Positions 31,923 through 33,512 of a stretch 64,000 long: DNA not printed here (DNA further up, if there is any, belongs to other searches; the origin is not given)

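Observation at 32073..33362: Guanylate kinase fused to a CoaB (phosphopantothenate-cysteine ligase) domain, with no CoaC nearby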

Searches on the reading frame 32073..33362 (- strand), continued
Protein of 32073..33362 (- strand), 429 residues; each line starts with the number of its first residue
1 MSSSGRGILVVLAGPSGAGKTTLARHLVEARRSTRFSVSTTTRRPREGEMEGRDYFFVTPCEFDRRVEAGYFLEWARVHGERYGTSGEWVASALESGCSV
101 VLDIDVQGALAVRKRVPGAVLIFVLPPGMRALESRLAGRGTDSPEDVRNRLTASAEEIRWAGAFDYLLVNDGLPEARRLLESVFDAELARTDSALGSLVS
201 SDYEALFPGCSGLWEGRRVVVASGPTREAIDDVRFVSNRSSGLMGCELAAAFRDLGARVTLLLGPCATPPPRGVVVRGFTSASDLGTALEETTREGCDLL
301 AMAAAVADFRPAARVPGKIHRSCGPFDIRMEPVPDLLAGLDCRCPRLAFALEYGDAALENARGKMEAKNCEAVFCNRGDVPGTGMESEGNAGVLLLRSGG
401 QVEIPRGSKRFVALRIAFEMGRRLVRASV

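Call 5: find_homologous_proteins(query=window:32073-33362:-, max_evalue=0.00001)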
Query window:32073-33362:- (429 aa): 2350 proteins with E <= 0.00001 among 8000 candidates; the best 120 are listed.
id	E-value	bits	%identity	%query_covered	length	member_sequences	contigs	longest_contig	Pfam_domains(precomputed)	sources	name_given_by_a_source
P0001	4.0e-275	930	100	98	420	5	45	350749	PF04127.23,PF13671.13,PF00625.28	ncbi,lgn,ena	-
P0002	1.9e-242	822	89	98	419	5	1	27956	PF04127.23,PF13671.13,PF00625.28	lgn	-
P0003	1.3e-236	803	87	98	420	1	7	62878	PF04127.23,PF00625.28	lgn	-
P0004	8.2e-142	491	58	98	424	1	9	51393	PF04127.23,PF13671.13,PF00625.28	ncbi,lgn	-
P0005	1.1e-140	487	59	98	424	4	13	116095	PF04127.23,PF00625.28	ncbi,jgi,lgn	-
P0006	3.7e-138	479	59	97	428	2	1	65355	PF04127.23,PF13671.13,PF00625.28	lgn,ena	-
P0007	2.1e-137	476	59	97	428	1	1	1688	PF04127.23,PF13671.13,PF00625.28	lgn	-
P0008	1.9e-136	473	56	99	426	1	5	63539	PF04127.23,PF00625.28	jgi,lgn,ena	-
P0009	5.5e-136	472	56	99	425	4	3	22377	PF04127.23,PF00625.28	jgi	jgi:guanylate kinase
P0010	3.3e-135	469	56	98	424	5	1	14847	PF04127.23,PF00625.28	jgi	jgi:guanylate kinase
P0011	3.6e-135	469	58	98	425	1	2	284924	PF04127.23,PF13671.13,PF00625.28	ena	-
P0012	6.7e-135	468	57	100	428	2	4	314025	PF04127.23,PF13671.13,PF00625.28,PF13238.13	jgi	jgi:guanylate kinase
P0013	2.1e-132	460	57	96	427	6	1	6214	PF04127.23,PF13671.13,PF00625.28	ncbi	-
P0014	4.0e-132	459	57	97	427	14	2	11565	PF04127.23,PF13671.13,PF00625.28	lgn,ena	-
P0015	1.2e-130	454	55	99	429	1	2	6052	PF04127.23,PF13671.13,PF00625.28,PF13238.13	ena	-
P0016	3.0e-130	453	55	99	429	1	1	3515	PF04127.23,PF13671.13,PF00625.28,PF13238.13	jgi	-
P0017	1.5e-129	451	55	99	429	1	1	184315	PF04127.23,PF13671.13,PF00625.28,PF13238.13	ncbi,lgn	-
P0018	1.6e-129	450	57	97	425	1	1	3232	PF04127.23,PF13671.13,PF00625.28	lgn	-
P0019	4.1e-129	449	56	98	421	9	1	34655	PF04127.23,PF13671.13,PF00625.28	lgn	-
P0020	1.8e-128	447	55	97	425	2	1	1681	PF04127.23,PF13671.13,PF00625.28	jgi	jgi:guanylate kinase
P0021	2.0e-128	447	53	98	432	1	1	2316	PF04127.23,PF00625.28,PF13238.13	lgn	-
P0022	3.5e-128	446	55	97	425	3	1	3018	PF04127.23,PF13671.13,PF00625.28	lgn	-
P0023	4.4e-128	446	54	97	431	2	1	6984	PF04127.23,PF00625.28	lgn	-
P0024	4.5e-128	446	55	97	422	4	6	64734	PF04127.23,PF13671.13,PF00625.28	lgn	-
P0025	1.5e-127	444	54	98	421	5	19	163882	PF04127.23,PF13671.13,PF00625.28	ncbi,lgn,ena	-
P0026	6.4e-127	442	54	98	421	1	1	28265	PF04127.23,PF00625.28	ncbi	ncbi:MAG: guanylate kinase [Candidatus Fermentibacteraceae bacterium]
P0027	7.4e-127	442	54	98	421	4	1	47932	PF04127.23,PF00625.28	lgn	-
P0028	1.8e-126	440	53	98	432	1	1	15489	PF04127.23,PF13671.13,PF00625.28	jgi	-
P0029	5.1e-126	439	55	98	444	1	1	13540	PF04127.23,PF00625.28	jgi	jgi:guanylate kinase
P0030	5.4e-126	439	53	94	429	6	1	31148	PF04127.23,PF13671.13,PF00625.28,PF13238.13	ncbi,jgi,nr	ncbi:guanylate kinase [Candidatus Fermentibacteria bacterium]|nr:MAG: guanylate kinase [Candidatus F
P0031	1.0e-125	438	54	99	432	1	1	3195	PF04127.23,PF13671.13,PF00625.28,PF13238.13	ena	-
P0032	1.5e-125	437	54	97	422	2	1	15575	PF04127.23,PF13671.13,PF00625.28,PF13238.13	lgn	-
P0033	1.8e-125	437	54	97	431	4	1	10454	PF04127.23,PF13671.13,PF00625.28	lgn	-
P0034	1.8e-125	437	55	99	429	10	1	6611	PF04127.23,PF13671.13,PF00625.28,PF13238.13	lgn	-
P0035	2.7e-125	437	52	98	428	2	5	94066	PF04127.23,PF00625.28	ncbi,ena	-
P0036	7.6e-125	435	51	99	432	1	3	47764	PF04127.23,PF13671.13,PF00625.28,PF13238.13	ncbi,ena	-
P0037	1.1e-124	435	53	98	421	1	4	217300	PF04127.23,PF00625.28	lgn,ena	-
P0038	1.1e-124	434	54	98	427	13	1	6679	PF04127.23,PF13671.13,PF00625.28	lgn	-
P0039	3.3e-124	433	53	98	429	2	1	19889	PF04127.23,PF00625.28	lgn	-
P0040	4.9e-124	432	55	97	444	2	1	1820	PF04127.23,PF00625.28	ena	-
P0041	5.1e-124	432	54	98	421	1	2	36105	PF04127.23,PF00625.28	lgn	-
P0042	8.2e-124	432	53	97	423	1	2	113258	PF04127.23,PF13671.13,PF00625.28,PF13238.13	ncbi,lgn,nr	ncbi:guanylate kinase [Candidatus Fermentibacteria bacterium]|nr:MAG: guanylate kinase [Candidatus F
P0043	1.5e-123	431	53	98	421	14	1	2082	PF04127.23,PF00625.28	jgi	-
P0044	2.4e-123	430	51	97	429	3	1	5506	PF04127.23,PF00625.28,PF13238.13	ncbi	-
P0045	4.6e-123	429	53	98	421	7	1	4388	PF04127.23,PF00625.28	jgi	jgi:guanylate kinase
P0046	6.7e-123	429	52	99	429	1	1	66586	PF04127.23,PF13671.13,PF00625.28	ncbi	-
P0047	7.7e-123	428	54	95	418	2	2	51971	PF04127.23,PF13671.13,PF00625.28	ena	-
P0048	2.0e-122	427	52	98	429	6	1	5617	PF04127.23,PF13671.13,PF00625.28,PF13238.13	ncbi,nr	ncbi:MAG: guanylate kinase [Candidatus Fermentibacteria bacterium]|nr:guanylate kinase [Candidatus F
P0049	5.1e-122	426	52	97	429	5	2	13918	PF04127.23,PF13671.13,PF00625.28,PF13238.13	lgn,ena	-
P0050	5.3e-122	426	53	97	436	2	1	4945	PF04127.23,PF13671.13,PF00625.28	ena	-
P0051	5.8e-122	426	55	97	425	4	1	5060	PF04127.23,PF00625.28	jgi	jgi:guanylate kinase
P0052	6.9e-122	425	52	97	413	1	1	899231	PF04127.23,PF00625.28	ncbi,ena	-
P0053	7.7e-122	425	52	97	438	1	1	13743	PF04127.23,PF13671.13,PF00625.28,PF13238.13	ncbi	-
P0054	1.1e-121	425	52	97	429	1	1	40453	PF04127.23,PF13671.13,PF00625.28,PF13238.13,PF20720.4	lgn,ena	-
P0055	1.4e-121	424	52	97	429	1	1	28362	PF04127.23,PF13671.13,PF00625.28,PF13238.13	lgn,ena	-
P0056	2.7e-121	423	52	97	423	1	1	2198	PF04127.23,PF00625.28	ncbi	-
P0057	2.8e-121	423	51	97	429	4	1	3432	PF04127.23,PF13671.13,PF00625.28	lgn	-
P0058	1.1e-120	421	52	97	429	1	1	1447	PF04127.23,PF13671.13,PF00625.28,PF13238.13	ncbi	-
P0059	1.4e-120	421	52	97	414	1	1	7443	PF04127.23,PF00625.28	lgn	-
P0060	1.6e-120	421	51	99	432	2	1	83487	PF04127.23,PF13671.13,PF00625.28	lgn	-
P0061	2.3e-120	420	51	97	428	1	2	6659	PF04127.23,PF00625.28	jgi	-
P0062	5.2e-120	419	52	97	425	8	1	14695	PF04127.23,PF13671.13,PF00625.28,PF13238.13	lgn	-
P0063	6.3e-120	419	52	97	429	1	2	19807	PF04127.23,PF13671.13,PF00625.28,PF20720.4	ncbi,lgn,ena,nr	ncbi:MAG: guanylate kinase [Candidatus Sabulitectum sp.]|nr:guanylate kinase [Candidatus Sabulitectu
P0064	7.6e-120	419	54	97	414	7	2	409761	PF04127.23,PF13671.13,PF00625.28,PF13238.13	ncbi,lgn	-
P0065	8.2e-120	418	51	98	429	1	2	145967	PF04127.23,PF13671.13,PF00625.28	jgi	jgi:guanylate kinase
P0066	3.1e-119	417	53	97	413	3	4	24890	PF04127.23,PF00625.28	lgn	-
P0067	3.1e-119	417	50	98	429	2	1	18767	PF04127.23,PF13671.13,PF00625.28,PF13238.13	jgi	-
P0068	3.4e-119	416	50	97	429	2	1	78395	PF04127.23,PF13671.13,PF00625.28,PF13238.13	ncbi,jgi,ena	-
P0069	3.6e-119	416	52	99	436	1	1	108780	PF04127.23,PF00625.28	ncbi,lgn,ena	-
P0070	5.7e-119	416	52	98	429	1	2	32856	PF04127.23,PF13671.13,PF00625.28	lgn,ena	-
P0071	9.1e-118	412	49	97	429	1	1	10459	PF04127.23,PF13671.13,PF00625.28,PF13238.13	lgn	-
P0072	1.3e-117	411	51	97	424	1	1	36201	PF04127.23,PF13671.13,PF00625.28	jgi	jgi:guanylate kinase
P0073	8.1e-117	409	50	99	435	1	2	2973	PF04127.23,PF13671.13,PF00625.28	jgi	jgi:guanylate kinase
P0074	1.2e-116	408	49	98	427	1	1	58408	PF04127.23,PF13671.13,PF00625.28,PF13238.13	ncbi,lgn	-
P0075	1.6e-116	408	51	99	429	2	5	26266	PF04127.23,PF00625.28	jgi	jgi:guanylate kinase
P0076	7.4e-116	405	53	97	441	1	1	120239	PF04127.23,PF13671.13,PF00625.28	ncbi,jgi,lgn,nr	ncbi:MAG: hypothetical protein AVO35_08200 [Candidatus Aegiribacteria sp. MLS_C]|nr:MAG: hypothetica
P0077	1.2e-115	405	52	97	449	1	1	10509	PF04127.23,PF13671.13,PF00625.28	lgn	-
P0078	2.3e-115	404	51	97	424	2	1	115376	PF04127.23,PF00625.28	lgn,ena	-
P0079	1.8e-114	401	50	98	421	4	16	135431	PF04127.23,PF00625.28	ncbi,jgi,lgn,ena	-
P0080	2.8e-114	400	50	97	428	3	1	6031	PF04127.23,PF00625.28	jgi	-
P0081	2.8e-114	400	48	98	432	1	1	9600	PF04127.23,PF13671.13,PF00625.28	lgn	-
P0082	6.0e-114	399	49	98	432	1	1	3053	PF04127.23,PF13671.13,PF00625.28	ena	-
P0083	6.2e-114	399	51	99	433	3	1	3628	PF04127.23,PF00625.28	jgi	jgi:guanylate kinase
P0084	1.7e-113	398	48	99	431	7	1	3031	PF04127.23,PF13671.13,PF00625.28,PF13238.13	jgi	-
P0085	2.0e-113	397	47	99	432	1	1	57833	PF04127.23,PF13671.13,PF00625.28,PF13238.13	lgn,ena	-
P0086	2.7e-113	397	48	99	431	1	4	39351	PF04127.23,PF13671.13,PF00625.28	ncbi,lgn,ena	-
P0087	2.9e-113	397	49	98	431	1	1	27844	PF04127.23,PF13671.13,PF00625.28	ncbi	-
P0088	3.9e-113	397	50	98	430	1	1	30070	PF04127.23,PF13671.13,PF00625.28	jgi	jgi:guanylate kinase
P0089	4.6e-113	396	48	98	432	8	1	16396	PF04127.23,PF13671.13,PF00625.28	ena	-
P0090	4.8e-113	396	50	99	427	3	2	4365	PF04127.23,PF13671.13,PF00625.28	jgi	-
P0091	1.6e-112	395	48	99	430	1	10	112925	PF04127.23,PF13671.13,PF00625.28,PF13238.13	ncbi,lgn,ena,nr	ncbi:MAG: guanylate kinase [FCB group bacterium]|nr:guanylate kinase [FCB group bacterium]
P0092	3.6e-112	393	47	99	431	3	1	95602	PF04127.23,PF13671.13,PF00625.28,PF13238.13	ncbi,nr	ncbi:MAG: guanylate kinase [Candidatus Aegiribacteria sp.]|nr:guanylate kinase [Candidatus Aegiribac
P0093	4.3e-112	393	48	98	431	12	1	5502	PF04127.23,PF13671.13,PF00625.28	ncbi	-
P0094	1.2e-111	392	50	98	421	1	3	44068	PF04127.23,PF00625.28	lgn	-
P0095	1.9e-111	391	49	98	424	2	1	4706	PF04127.23,PF13671.13,PF00625.28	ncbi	-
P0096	2.2e-111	391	48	98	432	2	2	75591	PF04127.23,PF13671.13,PF00625.28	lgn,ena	-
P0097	3.1e-111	390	48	98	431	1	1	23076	PF04127.23,PF13671.13,PF00625.28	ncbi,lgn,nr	ncbi:MAG: guanylate kinase [Candidatus Aegiribacteria sp.]|nr:guanylate kinase [Candidatus Aegiribac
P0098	4.5e-111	390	47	98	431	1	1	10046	PF04127.23,PF13671.13,PF00625.28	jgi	jgi:guanylate kinase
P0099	4.5e-111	390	47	98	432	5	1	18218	PF04127.23,PF13671.13,PF00625.28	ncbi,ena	-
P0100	5.2e-111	390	49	99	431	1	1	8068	PF04127.23,PF13671.13,PF00625.28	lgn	-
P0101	5.5e-111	389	51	98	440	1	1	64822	PF04127.23,PF13671.13,PF00625.28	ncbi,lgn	-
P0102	6.6e-111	389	52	98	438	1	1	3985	PF04127.23,PF13671.13,PF00625.28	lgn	-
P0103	2.7e-110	387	49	98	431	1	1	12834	PF04127.23,PF00625.28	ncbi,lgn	-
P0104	3.1e-110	387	48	98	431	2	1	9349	PF04127.23,PF00625.28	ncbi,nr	ncbi:MAG: guanylate kinase [Candidatus Aegiribacteria sp.]|nr:guanylate kinase [Candidatus Aegiribac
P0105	4.1e-110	387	49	99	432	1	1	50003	PF04127.23,PF13671.13,PF00625.28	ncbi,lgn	ncbi:MAG: guanylate kinase [Candidatus Aegiribacteria sp.]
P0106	4.1e-110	387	48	98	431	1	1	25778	PF04127.23,PF13671.13,PF00625.28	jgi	-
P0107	4.9e-110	386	50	99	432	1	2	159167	PF04127.23,PF13671.13,PF00625.28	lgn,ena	-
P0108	5.3e-110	386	48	99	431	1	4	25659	PF04127.23,PF13671.13,PF00625.28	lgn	-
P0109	1.0e-109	385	47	98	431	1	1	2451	PF04127.23,PF13671.13,PF00625.28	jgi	jgi:guanylate kinase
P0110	1.4e-109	385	51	98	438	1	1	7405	PF04127.23,PF13671.13,PF00625.28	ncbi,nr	ncbi:guanylate kinase [Candidatus Fermentibacterales bacterium]|nr:guanylate kinase [Candidatus Ferm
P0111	2.3e-109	384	49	97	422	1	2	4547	PF04127.23,PF13671.13,PF00625.28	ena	-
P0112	7.1e-109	382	48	97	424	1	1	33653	PF04127.23,PF00625.28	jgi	jgi:guanylate kinase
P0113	1.9e-108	381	48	98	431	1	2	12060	PF04127.23,PF13671.13,PF00625.28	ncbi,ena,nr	ncbi:MAG: guanylate kinase [Candidatus Aegiribacteria sp.]|nr:guanylate kinase [Candidatus Aegiribac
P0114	2.6e-108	381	48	97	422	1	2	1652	PF04127.23,PF13671.13,PF00625.28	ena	-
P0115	2.8e-108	380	48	98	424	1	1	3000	PF04127.23,PF13671.13,PF00625.28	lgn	-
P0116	3.9e-108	380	47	97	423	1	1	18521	PF04127.23,PF13671.13,PF00625.28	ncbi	-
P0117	6.3e-108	379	49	97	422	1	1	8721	PF04127.23,PF13671.13,PF00625.28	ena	-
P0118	7.6e-108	379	47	98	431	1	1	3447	PF04127.23,PF13671.13,PF00625.28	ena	-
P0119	1.8e-107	378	47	99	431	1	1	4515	PF04127.23,PF13671.13,PF00625.28,PF13238.13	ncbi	ncbi:MAG: guanylate kinase [Candidatus Fermentibacteria bacterium]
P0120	1.8e-107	378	46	98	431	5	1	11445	PF04127.23,PF13671.13,PF00625.28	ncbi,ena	-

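Call 31: fold_search(model_id=the predicted structure, library=pdb)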
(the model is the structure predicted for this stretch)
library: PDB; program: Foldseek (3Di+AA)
matches with E <= 10: 1590; with E <= 0.001: 210
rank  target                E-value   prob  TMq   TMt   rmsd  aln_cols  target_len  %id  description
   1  2anc_B                5.7e-21  1.00  0.43  0.87   2.4       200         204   40  Crystal Structure Of Unliganded Form Of Oligomeric E.coli Guanylate Kinase (released 2005-08-30)
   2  6wct_D                1.6e-20  1.00  0.43  0.83   3.0       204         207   37  Crystal structure of a guanylate kinase from Stenotrophomonas maltophilia K279a bound to guanosine-5'-monophosphate (released 2020-04-08)
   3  8egl_C                1.7e-20  1.00  0.42  0.85   3.2       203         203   40  Crystal Structure of Guanylate kinase from Pseudomonas aeruginosa PAO1 in complex with GMP and ADP (released 2022-09-28)
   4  1u80_A                2.0e-20  1.00  0.47  0.91   2.1       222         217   30  Phosphopantothenoylcysteine synthetase from E. coli, CMP complex (released 2004-11-30)
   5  8egl_A                2.3e-20  1.00  0.40  0.81   3.5       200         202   40  Crystal Structure of Guanylate kinase from Pseudomonas aeruginosa PAO1 in complex with GMP and ADP (released 2022-09-28)
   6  1s96_A                2.4e-20  1.00  0.42  0.83   3.2       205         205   40  The 2.0 A X-ray structure of Guanylate Kinase from E.coli (released 2004-02-10)
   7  6tgv_C                2.7e-20  1.00  0.45  0.49  17.5       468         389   23  Crystal structure of Mycobacterium smegmatis CoaBC in complex with CTP and FMN (released 2020-11-25)
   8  1u7z_C                2.9e-20  1.00  0.47  0.89   2.4       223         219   30  Phosphopantothenoylcysteine synthetase from E. coli, 4'-phosphopantothenoyl-CMP complex (released 2004-11-30)
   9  2an9_A                3.0e-20  1.00  0.43  0.86   2.4       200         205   40  Crystal Structure Of Oligomeric E.coli Guanylate Kinase In Complex With GDP (released 2005-08-30)
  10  1s96_B                3.9e-20  1.00  0.42  0.86   2.5       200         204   40  The 2.0 A X-ray structure of Guanylate Kinase from E.coli (released 2004-02-10)
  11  2anb                  3.9e-20  1.00  0.41  0.80   3.2       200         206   40  Crystal Structure Of Oligomeric E.coli Guanylate Kinase In Complex With GMP (released 2005-08-30)
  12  2f3r_B                4.4e-20  1.00  0.42  0.86   2.9       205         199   38  Crystal Structure Of E.coli Guanylate Kinase In Complex With Ap5G (released 2006-05-30)
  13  1u7z_A                5.2e-20  1.00  0.46  0.90   2.4       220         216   31  Phosphopantothenoylcysteine synthetase from E. coli, 4'-phosphopantothenoyl-CMP complex (released 2004-11-30)
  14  8egl_J                6.2e-20  1.00  0.41  0.83   3.1       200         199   38  Crystal Structure of Guanylate kinase from Pseudomonas aeruginosa PAO1 in complex with GMP and ADP (released 2022-09-28)
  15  6thc_D                7.0e-20  1.00  0.46  0.85   3.1       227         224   32  Crystal structure of Mycobacterium smegmatis CoaB in complex with CTP and (4-hydroxyphenyl)(2,3,4-trihydroxyphenyl)met (released 2020-11-25)
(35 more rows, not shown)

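Call 32: search_protein_representatives(protein=window:32073-33362:-)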
Query: 429 residues. Proteins with E-value up to 0.001 (for the whole library): 35423; up to 1e-10: 16527; up to 1e-30: 1498. The best 150 are listed.
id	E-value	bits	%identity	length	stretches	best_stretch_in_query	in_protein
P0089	1.5e-113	396.2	50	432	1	5-425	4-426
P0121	5.4e-85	302.1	43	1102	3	6-158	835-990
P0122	1.1e-83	297.7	52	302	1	131-428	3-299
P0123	1.4e-69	251.4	46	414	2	10-177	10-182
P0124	2.0e-61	224.5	55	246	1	206-426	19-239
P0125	2.3e-61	224.2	43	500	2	10-175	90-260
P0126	3.6e-61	223.6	51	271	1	4-257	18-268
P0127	1.1e-56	208.8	46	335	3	35-161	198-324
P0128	5.9e-53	196.6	45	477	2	8-158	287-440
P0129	1.9e-50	188.3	52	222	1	5-187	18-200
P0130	1.2e-49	185.7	41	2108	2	10-177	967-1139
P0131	3.4e-49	184.2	52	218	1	5-191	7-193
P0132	4.7e-49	183.7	53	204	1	9-190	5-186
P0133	6.4e-49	183.3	43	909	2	6-184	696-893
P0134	7.6e-49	183.0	53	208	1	5-190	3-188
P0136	9.6e-49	182.7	42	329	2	10-174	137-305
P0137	4.0e-48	180.6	48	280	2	10-174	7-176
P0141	1.4e-47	178.9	43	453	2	10-183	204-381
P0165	7.1e-44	166.7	34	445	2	10-188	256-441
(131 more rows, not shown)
